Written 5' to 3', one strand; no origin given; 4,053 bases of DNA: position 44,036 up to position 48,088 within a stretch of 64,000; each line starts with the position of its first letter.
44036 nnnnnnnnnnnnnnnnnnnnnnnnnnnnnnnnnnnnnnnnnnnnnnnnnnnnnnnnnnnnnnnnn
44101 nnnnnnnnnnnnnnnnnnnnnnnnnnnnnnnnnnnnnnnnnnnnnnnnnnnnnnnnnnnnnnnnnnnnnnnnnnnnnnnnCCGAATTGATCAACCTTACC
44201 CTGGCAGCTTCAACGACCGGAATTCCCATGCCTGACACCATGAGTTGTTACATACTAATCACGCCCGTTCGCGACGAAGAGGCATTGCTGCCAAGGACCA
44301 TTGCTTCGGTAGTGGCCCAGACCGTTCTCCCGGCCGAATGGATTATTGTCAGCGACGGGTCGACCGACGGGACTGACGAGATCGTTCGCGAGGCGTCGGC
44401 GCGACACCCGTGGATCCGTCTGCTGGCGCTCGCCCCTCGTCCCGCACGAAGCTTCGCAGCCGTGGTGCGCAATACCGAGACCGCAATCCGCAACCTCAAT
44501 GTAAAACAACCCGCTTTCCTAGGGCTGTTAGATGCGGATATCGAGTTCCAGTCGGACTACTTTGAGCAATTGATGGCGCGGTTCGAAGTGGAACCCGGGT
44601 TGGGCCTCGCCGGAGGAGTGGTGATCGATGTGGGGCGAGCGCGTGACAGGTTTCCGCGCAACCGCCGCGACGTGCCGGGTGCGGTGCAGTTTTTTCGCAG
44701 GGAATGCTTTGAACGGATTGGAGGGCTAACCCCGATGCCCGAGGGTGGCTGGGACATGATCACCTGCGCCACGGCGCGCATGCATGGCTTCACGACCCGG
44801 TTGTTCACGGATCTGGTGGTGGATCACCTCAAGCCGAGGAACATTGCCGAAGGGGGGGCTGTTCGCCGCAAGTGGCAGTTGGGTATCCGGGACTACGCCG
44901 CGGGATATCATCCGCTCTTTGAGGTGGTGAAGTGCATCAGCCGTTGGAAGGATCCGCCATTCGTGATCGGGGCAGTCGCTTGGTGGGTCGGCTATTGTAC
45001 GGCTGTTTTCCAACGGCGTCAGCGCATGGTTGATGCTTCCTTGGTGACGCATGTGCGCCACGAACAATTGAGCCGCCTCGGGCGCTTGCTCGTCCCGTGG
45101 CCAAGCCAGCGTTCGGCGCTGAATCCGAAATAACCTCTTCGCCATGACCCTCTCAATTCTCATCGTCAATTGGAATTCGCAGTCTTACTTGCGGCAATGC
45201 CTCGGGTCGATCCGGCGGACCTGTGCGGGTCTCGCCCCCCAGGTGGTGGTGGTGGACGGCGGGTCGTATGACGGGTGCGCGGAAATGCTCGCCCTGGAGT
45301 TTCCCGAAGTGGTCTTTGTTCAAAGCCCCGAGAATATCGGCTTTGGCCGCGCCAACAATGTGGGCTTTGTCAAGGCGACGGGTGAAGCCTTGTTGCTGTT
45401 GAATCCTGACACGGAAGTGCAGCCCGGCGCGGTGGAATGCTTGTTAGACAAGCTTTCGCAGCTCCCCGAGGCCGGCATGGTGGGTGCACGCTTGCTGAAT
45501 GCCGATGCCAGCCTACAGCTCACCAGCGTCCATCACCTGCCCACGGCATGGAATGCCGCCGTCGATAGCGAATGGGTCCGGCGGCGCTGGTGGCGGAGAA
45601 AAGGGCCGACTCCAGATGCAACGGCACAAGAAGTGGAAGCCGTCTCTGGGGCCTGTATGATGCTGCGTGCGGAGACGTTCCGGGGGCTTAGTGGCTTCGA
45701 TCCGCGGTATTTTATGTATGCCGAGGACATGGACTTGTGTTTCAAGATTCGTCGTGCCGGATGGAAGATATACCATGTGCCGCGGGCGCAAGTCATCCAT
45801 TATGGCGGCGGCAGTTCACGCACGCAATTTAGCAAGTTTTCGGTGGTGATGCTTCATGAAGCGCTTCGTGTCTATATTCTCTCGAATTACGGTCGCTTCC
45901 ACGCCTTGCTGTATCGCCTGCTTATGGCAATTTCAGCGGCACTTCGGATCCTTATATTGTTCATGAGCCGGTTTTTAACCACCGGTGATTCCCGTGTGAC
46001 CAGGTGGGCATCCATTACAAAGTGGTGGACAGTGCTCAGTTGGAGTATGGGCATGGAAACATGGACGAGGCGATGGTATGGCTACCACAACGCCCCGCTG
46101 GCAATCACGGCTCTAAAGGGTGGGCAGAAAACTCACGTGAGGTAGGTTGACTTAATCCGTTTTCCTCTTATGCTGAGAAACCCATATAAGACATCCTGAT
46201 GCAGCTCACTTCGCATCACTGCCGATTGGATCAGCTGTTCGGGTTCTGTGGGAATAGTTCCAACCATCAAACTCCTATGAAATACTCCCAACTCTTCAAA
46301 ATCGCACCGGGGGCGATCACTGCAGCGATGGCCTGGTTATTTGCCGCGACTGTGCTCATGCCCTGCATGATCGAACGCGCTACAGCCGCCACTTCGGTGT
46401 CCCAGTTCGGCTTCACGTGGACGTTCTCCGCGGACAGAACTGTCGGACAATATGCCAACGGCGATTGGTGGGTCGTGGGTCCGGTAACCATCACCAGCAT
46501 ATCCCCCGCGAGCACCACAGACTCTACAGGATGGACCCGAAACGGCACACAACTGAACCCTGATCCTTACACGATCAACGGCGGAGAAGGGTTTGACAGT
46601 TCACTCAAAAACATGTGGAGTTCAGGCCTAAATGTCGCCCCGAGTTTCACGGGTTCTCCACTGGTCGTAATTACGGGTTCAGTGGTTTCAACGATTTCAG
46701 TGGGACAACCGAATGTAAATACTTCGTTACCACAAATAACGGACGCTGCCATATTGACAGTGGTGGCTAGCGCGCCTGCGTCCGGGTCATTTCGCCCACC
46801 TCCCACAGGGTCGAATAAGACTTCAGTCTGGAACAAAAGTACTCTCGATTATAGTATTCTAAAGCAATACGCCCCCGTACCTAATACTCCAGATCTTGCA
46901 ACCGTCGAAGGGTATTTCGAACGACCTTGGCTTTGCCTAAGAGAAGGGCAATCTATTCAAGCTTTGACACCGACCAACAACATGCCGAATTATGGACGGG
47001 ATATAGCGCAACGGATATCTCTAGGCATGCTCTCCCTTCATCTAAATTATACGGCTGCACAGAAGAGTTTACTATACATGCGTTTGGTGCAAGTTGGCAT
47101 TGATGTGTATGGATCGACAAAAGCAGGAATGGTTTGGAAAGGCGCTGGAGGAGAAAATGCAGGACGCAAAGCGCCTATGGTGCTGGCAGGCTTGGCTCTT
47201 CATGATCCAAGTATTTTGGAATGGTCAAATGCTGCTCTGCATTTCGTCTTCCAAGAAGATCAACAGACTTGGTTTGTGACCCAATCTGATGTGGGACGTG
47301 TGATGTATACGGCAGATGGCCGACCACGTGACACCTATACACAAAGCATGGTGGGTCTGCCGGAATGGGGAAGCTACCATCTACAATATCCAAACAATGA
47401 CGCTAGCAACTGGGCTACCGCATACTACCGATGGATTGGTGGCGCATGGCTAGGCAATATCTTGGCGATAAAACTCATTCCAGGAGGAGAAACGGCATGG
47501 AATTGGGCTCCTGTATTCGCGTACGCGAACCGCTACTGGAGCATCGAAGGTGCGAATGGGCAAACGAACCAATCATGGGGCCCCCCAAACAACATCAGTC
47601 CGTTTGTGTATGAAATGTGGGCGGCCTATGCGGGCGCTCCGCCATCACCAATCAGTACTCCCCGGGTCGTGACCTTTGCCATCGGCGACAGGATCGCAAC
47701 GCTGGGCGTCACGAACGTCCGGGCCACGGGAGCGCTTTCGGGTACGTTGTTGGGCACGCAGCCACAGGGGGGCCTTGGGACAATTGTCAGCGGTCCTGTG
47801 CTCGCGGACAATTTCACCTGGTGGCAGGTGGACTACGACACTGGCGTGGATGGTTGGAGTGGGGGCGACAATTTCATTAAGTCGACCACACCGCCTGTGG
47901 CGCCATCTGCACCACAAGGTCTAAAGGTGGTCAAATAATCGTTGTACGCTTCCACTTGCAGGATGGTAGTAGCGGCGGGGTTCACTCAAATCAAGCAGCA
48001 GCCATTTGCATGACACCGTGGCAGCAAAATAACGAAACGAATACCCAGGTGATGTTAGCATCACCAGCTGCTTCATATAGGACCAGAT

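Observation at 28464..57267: Hybrid export logic: Wzm/Wzt together with Wzy/ligase and Wzc, and no Wzx flippase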

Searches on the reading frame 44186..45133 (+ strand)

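Call 4: search_protein_families(library=pfam, proteins=[window:44186-45133:+], max_evalue=0.001)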
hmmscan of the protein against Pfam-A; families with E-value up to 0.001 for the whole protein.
window:44186-45133:+ (315 aa): 2 families
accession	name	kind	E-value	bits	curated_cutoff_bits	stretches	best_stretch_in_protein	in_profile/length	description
PF00535.33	Glycos_transf_2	-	7.1e-16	59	23.3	1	24-161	2-130/168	Glycosyl transferase family 2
PF13641.12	Glyco_tranf_2_3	-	3.5e-14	53.8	27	1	22-156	4-131/230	Glycosyltransferase like family 2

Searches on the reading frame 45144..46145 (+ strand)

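Call 4: search_protein_families(library=pfam, proteins=[window:45144-46145:+], max_evalue=0.001)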
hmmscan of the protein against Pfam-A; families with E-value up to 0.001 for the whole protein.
window:45144-46145:+ (333 aa): 4 families
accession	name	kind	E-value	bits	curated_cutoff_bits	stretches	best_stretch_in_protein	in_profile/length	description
PF00535.33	Glycos_transf_2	-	4.3e-18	66.2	23.3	1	4-177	1-162/168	Glycosyl transferase family 2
PF13641.12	Glyco_tranf_2_3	-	1.8e-16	61.3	27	1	3-222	3-214/230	Glycosyltransferase like family 2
PF13632.12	Glyco_trans_2_3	-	2e-08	34.7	27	1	84-292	3-183/198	Glycosyl transferase family group 2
PF13506.12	Glyco_transf_21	-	2.7e-05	24.2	21.7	1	75-217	26-152/174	Glycosyl transferase family 21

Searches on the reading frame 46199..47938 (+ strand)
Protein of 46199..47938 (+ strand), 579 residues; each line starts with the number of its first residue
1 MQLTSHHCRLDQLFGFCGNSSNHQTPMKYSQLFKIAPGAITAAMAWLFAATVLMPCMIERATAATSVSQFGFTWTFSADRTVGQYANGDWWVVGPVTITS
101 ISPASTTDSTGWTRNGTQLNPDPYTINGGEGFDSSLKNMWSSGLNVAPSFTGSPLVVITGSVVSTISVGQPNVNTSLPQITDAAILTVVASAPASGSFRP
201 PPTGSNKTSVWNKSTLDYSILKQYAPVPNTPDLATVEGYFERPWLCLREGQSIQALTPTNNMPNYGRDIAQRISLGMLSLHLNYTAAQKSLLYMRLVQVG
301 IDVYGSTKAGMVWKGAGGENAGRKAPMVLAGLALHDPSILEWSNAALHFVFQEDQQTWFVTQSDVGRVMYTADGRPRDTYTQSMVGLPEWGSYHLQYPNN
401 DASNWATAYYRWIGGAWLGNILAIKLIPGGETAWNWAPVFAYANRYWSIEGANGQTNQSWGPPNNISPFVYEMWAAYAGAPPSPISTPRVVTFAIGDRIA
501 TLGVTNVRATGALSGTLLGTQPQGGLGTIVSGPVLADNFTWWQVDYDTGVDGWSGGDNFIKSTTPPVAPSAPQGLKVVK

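Call 4: search_protein_families(library=pfam, proteins=[window:46199-47938:+], max_evalue=0.001)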
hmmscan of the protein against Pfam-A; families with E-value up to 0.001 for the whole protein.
window:46199-47938:+ (579 aa): 0 families

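Call 9: search_protein_families(library=pfam, proteins=[window:46199-47938:+], max_evalue=10)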
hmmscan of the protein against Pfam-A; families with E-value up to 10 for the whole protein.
window:46199-47938:+ (579 aa): 1 family
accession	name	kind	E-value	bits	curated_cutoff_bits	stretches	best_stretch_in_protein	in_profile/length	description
PF00394.28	Cu-oxidase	-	0.073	13.6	21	1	88-137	8-51/157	Multicopper oxidase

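Call 10: search_protein_families(library=ncbifam, proteins=[window:46199-47938:+], max_evalue=0.01)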
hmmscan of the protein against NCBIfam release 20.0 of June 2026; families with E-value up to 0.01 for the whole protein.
window:46199-47938:+ (579 aa): 0 families
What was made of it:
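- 46277..47938 (+): Secreted protein with an uncharacterised core and a C-terminal SH3b-like domain. It lies directly upstream of the Wzy_C-like gene and probably acts on glycans. No Pfam or NCBIfam family (calls 4, 9, 10).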

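Call 30: find_homologous_proteins(query=window:46199-47938:+, max_evalue=0.001)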
Query window:46199-47938:+ (579 aa): 883 proteins with E <= 0.001 among 8000 candidates; the best 120 are listed.
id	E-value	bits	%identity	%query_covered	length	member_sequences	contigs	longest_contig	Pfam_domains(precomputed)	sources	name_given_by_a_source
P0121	0.0e+0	1267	100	96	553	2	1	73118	-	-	-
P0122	6.2e-267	905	65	95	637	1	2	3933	-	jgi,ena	-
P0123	7.9e-237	806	45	90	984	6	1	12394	PF07642.18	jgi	jgi:uncharacterized membrane protein YjfL (UPF0719 family)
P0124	7.2e-235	799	66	93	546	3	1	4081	-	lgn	-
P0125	1.3e-228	779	65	95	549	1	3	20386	-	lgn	-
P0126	9.1e-228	776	59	92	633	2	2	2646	-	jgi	jgi:hypothetical protein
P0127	3.2e-221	754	63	93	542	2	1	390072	-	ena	-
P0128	1.5e-220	752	64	92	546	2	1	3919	-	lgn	-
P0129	9.9e-217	739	47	86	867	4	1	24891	-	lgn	-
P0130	4.0e-216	737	65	90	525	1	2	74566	-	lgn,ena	-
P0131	9.8e-207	706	62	90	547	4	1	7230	-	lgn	-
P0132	2.7e-206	705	60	95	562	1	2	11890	-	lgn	-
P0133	8.1e-196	670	60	91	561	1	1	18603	-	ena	-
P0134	9.9e-190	650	57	93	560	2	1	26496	-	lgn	-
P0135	2.1e-188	646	57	92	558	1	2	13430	-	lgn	-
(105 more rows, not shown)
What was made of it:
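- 46277..47938 (+): 883 homologues, many fused to carbohydrate-binding modules (call 30).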

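Call 41: predict_structure(alignment_id=A2)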
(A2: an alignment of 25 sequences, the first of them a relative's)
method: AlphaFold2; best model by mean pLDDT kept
length: 553 residues; sequences in the alignment: 25
mean_pLDDT: 86.3   pTM: 0.75
mean pLDDT of the five models: 86.3, 86.2, 85.5, 85.3, 84.3
residues with pLDDT >= 90: 305; 70-90: 186; 50-70: 33; < 50: 29
segments of 3 or more residues with pLDDT < 50: 1-8, 455-465, 542-546, 548-551
pLDDT, mean of each block of 10 residues (from residue 1): 45 69 71 72 97 97 97 98 94 88 86 90 98 97 81 91 97 94 96 95 95 92 74 85 92 96 96 97 85 84 98 96 89 90 86 88 84 85 76 95 95 91 87 85 95 52 60 89 90 92 90 89 92 77 45 44
secondary structure, 60 per line:
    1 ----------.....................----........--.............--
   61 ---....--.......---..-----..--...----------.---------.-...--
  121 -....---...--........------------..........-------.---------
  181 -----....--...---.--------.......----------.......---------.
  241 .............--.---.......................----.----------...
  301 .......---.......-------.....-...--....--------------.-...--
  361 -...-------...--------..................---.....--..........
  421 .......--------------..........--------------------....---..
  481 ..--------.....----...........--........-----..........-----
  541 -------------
elements in order: H11-31 E36-43 E46-58 E64-67 E70-76 E91-93 H122-125 E129-131 E134-141 E154-163 H207-213 H224-230 H240-253 H260-282 H298-307 H311-317 H326-329 E331-333 E362-364 H383-400 H404-408 H411-427 H442-451 E472-475 E479-482 E491-495 E500-510 E513-520 E526-529 E533-535

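Call 45: fold_search(model_id=the predicted structure, library=pdb)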
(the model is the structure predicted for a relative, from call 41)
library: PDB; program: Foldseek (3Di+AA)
matches with E <= 10: 373; with E <= 0.001: 0
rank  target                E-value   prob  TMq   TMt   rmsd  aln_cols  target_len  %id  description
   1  4krt_B                1.7e-02  1.00  0.10  0.16   3.2        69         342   29  X-ray structure of endolysin from clostridium perfringens phage phiSM101 (released 2014-04-02)
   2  9a7d_A                2.0e-02  1.00  0.11  0.12   9.3        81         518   15  Integrative model of YRVJ-YACD by crosslinking MS and deep learning (released 2024-09-18)
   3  4krt_A                4.2e-02  1.00  0.10  0.16   3.3        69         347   29  X-ray structure of endolysin from clostridium perfringens phage phiSM101 (released 2014-04-02)
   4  1spk_MODEL_1_A        6.2e-02  0.98  0.10  0.56   4.9        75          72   19  Solution Structure of RSGI RUH-010, an SH3 Domain from Mouse cDNA (released 2004-09-17)
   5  6biq_B                7.0e-02  1.00  0.10  0.21   3.0        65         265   14  Structure of NlpC2 from Trichomonas vaginalis (released 2018-11-07)
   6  6biq_A                7.0e-02  1.00  0.10  0.21   3.0        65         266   14  Structure of NlpC2 from Trichomonas vaginalis (released 2018-11-07)
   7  4r0k_B                7.8e-02  1.00  0.11  0.19   2.5        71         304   11  Crystal structure of a putative dipeptidyl-peptidase VI (BT_1314) from Bacteroides thetaiotaomicron VPI-5482 at 1.75 A (released 2014-08-20)
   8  2evr                  8.2e-02  1.00  0.11  0.26   2.9        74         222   16  CRYSTAL STRUCTURE OF A PUTATIVE GAMMA-D-GLUTAMYL-L-DIAMINO ACID ENDOPEPTIDASE (NPUN_R0659) FROM NOSTOC PUNCTIFORME PCC 7 (released 2005-11-22)
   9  7pj4                  9.7e-02  1.00  0.10  0.19   3.8        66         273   14  Crystal structure of catalytic domain in closed conformation of LytB (E585Q)from Streptococcus pneumoniae (released 2022-09-07)
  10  4rtt_B                1.0e-01  0.99  0.10  0.54   9.6        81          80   16  Cyrstal structure of SLIT-ROBO Rho GTPase-activating protein 2 fragment (released 2015-11-04)
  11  6xvn_B                1.1e-01  1.00  0.09  0.72   3.2        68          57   19  Crystal structure of c-Src SH3 domain without ATCUN motif: monomer 1 (released 2020-04-22)
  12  3npf_B                1.1e-01  1.00  0.11  0.19   1.9        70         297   11  Crystal structure of a putative dipeptidyl-peptidase VI (BACOVA_00612) from Bacteroides ovatus at 1.72 A resolution (released 2010-07-28)
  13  4r0k_A                1.2e-01  1.00  0.11  0.19   2.5        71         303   11  Crystal structure of a putative dipeptidyl-peptidase VI (BT_1314) from Bacteroides thetaiotaomicron VPI-5482 at 1.75 A (released 2014-08-20)
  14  2kt8_MODEL_1_A        1.2e-01  0.99  0.11  0.62   4.0        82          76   16  Solution NMR structure of the CPE1231(468-535) protein from Clostridium perfringens, Northeast Structural Geno (released 2010-02-02)
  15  3npf_A                1.3e-01  1.00  0.11  0.19   2.5        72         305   11  Crystal structure of a putative dipeptidyl-peptidase VI (BACOVA_00612) from Bacteroides ovatus at 1.72 A resolution (released 2010-07-28)
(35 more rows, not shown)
